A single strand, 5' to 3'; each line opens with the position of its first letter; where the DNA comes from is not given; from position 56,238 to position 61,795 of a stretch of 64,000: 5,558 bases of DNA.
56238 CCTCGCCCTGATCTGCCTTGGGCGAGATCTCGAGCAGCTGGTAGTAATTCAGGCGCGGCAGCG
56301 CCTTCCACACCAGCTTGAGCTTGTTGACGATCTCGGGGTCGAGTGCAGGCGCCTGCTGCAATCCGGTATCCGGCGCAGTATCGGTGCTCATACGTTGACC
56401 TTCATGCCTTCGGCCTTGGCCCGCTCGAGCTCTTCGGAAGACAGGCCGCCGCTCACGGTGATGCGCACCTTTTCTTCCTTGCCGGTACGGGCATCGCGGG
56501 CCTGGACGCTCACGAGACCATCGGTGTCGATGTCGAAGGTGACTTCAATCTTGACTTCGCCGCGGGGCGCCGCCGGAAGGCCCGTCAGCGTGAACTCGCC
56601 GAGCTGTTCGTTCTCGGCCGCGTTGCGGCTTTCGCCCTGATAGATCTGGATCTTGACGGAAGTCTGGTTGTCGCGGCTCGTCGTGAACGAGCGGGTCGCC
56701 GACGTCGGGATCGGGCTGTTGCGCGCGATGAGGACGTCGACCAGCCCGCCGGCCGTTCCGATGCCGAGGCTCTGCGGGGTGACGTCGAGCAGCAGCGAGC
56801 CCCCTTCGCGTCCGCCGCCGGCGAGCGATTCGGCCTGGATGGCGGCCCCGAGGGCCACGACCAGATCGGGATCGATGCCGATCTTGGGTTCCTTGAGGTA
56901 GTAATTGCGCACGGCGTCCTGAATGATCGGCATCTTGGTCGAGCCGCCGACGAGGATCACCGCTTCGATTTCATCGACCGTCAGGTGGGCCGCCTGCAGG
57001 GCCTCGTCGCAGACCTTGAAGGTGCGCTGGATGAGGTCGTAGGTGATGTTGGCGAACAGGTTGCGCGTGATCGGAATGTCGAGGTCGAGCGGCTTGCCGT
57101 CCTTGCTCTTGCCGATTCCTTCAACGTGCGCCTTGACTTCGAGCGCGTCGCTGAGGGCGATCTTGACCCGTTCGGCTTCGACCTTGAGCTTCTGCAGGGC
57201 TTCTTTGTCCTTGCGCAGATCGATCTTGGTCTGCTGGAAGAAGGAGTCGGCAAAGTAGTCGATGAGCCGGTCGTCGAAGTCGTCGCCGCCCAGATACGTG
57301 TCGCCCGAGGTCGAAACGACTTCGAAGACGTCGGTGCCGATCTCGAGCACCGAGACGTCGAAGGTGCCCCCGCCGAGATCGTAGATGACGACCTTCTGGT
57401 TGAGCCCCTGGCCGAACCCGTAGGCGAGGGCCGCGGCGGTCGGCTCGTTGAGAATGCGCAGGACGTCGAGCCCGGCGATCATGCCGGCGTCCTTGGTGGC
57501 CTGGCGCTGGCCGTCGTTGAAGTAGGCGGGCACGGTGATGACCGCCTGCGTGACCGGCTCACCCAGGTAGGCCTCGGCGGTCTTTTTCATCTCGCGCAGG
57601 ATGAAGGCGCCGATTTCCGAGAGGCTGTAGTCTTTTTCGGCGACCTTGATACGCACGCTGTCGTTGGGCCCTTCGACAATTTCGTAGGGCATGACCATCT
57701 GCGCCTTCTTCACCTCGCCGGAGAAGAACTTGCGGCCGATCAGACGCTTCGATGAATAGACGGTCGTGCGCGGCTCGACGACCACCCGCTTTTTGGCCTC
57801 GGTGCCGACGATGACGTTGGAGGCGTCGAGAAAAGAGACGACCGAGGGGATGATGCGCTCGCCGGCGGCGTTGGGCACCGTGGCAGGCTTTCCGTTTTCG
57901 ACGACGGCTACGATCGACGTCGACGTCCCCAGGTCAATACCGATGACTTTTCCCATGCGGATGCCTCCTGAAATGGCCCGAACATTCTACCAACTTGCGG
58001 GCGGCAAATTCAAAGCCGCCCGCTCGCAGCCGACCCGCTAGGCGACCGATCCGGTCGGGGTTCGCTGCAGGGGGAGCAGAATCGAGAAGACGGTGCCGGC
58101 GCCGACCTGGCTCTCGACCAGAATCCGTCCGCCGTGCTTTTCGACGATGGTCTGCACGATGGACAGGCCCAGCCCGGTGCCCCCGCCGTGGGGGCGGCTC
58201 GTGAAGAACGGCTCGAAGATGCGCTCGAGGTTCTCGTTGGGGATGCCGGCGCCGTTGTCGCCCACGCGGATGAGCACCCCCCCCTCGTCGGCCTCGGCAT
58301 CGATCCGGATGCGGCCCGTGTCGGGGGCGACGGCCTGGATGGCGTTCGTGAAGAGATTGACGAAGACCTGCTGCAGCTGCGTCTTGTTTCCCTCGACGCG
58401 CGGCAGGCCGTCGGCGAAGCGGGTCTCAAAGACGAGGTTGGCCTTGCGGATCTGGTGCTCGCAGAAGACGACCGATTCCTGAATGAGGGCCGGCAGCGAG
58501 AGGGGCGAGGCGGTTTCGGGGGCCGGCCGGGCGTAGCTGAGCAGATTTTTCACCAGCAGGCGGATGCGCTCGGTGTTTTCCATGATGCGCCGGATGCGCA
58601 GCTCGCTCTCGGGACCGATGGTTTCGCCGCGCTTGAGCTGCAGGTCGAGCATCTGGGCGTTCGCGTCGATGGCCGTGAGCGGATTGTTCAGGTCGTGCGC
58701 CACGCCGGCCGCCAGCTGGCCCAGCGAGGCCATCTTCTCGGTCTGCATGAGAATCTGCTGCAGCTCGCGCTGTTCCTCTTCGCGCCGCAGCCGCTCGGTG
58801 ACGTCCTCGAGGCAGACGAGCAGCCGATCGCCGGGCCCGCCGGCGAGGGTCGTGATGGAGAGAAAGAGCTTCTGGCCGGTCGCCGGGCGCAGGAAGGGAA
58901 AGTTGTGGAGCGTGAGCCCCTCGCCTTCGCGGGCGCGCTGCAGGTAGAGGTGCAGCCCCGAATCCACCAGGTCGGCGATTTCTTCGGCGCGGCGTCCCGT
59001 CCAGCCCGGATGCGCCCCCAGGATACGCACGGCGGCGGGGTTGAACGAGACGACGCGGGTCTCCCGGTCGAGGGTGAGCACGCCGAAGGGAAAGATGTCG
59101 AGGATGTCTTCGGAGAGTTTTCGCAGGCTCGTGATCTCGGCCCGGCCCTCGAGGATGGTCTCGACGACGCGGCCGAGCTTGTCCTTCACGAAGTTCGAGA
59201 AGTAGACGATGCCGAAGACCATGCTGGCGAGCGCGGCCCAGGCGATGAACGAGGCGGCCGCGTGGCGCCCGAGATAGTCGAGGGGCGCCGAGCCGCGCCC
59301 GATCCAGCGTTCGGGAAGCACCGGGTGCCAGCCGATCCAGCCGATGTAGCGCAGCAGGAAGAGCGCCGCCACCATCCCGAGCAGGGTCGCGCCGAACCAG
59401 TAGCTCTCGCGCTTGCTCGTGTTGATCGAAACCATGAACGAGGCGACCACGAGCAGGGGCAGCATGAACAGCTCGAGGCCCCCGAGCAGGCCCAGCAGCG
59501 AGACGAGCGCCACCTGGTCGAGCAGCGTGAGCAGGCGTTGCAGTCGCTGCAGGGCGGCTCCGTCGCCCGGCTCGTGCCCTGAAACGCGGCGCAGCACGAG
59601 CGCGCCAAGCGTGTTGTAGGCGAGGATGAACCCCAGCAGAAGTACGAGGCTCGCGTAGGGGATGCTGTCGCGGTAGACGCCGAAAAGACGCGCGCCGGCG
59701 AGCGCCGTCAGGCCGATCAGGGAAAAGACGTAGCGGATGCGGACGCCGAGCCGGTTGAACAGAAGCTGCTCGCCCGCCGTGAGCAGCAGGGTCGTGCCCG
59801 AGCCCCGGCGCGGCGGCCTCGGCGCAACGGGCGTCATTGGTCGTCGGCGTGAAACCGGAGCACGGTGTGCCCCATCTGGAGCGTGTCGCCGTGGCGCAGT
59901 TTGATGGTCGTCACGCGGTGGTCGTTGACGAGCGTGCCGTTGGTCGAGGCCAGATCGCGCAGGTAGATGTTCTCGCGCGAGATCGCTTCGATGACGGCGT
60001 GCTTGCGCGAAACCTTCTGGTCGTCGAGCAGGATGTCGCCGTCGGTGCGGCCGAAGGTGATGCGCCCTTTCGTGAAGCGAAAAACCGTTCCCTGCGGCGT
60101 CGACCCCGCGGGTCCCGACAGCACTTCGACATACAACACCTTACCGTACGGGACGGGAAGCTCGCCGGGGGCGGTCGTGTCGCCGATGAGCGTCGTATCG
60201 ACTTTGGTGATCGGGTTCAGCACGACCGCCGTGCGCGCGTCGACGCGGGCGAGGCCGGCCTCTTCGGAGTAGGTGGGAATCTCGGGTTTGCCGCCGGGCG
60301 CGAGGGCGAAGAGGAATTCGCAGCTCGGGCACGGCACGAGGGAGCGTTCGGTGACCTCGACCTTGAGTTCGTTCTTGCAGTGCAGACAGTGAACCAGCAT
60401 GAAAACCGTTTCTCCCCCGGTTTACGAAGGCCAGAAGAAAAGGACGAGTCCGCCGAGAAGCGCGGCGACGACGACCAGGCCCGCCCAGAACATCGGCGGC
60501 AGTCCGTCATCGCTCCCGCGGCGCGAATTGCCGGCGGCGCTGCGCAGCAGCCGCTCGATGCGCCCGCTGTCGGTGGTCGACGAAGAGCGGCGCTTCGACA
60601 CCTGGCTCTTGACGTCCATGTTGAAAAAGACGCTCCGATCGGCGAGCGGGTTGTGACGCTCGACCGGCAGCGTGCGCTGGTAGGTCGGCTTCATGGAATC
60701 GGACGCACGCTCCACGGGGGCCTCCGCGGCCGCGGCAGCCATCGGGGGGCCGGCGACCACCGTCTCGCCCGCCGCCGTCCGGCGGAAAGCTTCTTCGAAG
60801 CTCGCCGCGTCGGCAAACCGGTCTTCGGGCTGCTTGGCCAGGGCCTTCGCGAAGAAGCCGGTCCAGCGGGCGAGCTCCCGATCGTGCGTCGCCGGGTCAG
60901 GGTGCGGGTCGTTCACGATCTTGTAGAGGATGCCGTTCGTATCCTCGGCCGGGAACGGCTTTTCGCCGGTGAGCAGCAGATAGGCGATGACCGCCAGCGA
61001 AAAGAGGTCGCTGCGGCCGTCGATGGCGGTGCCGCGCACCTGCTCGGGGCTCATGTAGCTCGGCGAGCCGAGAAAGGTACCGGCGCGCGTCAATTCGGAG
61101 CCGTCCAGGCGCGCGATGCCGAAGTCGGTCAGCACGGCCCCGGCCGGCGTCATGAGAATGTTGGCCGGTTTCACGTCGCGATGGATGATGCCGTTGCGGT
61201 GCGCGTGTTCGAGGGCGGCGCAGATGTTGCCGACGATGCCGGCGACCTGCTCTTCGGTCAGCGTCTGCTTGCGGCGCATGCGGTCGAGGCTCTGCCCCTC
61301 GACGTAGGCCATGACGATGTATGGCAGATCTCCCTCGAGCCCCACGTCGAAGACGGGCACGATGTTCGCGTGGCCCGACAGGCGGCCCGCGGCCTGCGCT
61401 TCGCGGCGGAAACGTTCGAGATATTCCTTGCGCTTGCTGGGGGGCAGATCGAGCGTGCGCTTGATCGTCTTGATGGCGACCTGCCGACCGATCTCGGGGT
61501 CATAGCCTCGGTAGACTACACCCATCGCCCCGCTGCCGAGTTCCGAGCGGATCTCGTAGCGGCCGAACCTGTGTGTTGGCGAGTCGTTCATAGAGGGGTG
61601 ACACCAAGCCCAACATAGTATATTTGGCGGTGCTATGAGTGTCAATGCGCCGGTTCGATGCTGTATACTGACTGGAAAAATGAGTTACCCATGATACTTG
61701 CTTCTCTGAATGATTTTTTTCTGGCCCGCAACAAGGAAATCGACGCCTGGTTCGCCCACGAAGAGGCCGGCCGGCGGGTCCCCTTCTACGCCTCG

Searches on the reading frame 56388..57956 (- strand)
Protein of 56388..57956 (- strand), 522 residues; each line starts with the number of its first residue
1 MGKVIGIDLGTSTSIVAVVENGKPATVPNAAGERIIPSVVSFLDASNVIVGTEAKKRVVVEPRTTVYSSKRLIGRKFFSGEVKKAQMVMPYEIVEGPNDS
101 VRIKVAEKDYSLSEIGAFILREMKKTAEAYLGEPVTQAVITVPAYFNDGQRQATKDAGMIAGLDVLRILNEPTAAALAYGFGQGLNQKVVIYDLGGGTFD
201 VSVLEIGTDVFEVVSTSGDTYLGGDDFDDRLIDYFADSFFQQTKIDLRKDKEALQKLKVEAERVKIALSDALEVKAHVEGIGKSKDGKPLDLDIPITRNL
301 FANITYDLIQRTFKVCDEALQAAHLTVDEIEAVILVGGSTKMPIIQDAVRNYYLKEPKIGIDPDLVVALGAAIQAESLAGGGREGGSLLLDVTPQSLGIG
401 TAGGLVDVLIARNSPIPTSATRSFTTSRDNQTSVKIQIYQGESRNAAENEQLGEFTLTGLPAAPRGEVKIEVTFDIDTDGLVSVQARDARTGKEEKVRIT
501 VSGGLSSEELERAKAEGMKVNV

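Call 45: search_protein_families(library=pfam, proteins=[window:56388-57956:-], max_evalue=0.001)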
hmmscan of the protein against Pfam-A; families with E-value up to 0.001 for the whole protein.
window:56388-57956:- (522 aa): 2 families
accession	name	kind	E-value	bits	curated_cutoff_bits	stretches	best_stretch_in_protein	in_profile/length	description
PF00012.26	HSP70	-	1.2e-189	631.8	20.6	1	4-518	1-515/599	Hsp70 protein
PF06723.19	MreB_Mbl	-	1.1e-14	54.4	27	1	125-377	83-321/327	MreB/Mbl protein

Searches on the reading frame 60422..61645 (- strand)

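Call 65: search_protein_families(library=ncbifam, proteins=[window:60422-61645:-], max_evalue=0.00001)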
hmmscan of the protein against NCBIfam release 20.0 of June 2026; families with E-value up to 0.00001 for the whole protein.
window:60422-61645:- (407 aa): 17 families
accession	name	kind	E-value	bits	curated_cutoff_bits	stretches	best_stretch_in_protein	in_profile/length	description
NF033483.0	PknB_PASTA_kin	equivalog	1.6e-82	278.4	450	1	28-348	7-308/563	Stk1 family PASTA domain-containing Ser/Thr kinase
NF052427.1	StpK7MSMEG_1200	equivalog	3.3e-59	200.9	900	1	25-299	4-277/601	serine/threonine protein kinase StpK7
NF047741.1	antiphage_MADS6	equivalog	5.3e-45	154.1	460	2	124-321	290-490/612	methylation-associated defense system protein kinase MAD6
NF009651.0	PRK13184.1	equivalog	1.2e-37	129.4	839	1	28-289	2-289/932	serine/threonine-protein kinase PknD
TIGR03903.1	TOMM_kin_cyc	equivalog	6.4e-34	117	705.75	1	53-289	3-246/1267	TOMM system kinase/cyclase fusion protein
NF053615.1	SerThrKinAfsKStmc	equivalog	6.6e-31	107.7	1300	1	25-236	10-218/809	protein serine/threonine kinase AfsK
NF038150.1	lanthi_synth_IV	equivalog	2.6e-30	105.5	650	1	27-325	188-491/851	class IV lanthionine synthetase LanL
NF033442.0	BREX_PglW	equivalog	7.2e-22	77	990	1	28-293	512-772/1391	BREX system serine/threonine kinase PglW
NF038151.1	lanthi_synth_III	equivalog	6.6e-19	67.8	575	1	23-226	216-424/833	class III lanthionine synthetase LanKC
NF043056.1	T4SS_LegK1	equivalog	3.3e-10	39.2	550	1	28-223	70-283/516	Dot/Icm T4SS effector kinase LegK1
NF011463.0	PRK14879.1-4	equivalog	2e-09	37.2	188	1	38-184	25-166/237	Kae1-associated kinase Bud32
TIGR03724.2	arch_bud32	equivalog_domain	4.6e-09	36.1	125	1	77-183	38-136/193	KEOPS complex kinase/ATPase Bud32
NF058632.1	SerThrKinPrkT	equivalog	3.4e-08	32.9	280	1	29-168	22-153/322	serine/threonine protein kinase PrkT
NF011464.0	PRK14879.1-7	equivalog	3.9e-08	33.3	246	1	72-183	46-154/221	Kae1-associated kinase Bud32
NF007174.0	PRK09605.1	equivalog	2.4e-06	26.3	447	1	73-181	377-476/535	bifunctional N(6)-L-threonylcarbamoyladenine synthase/serine/threonine protein kinase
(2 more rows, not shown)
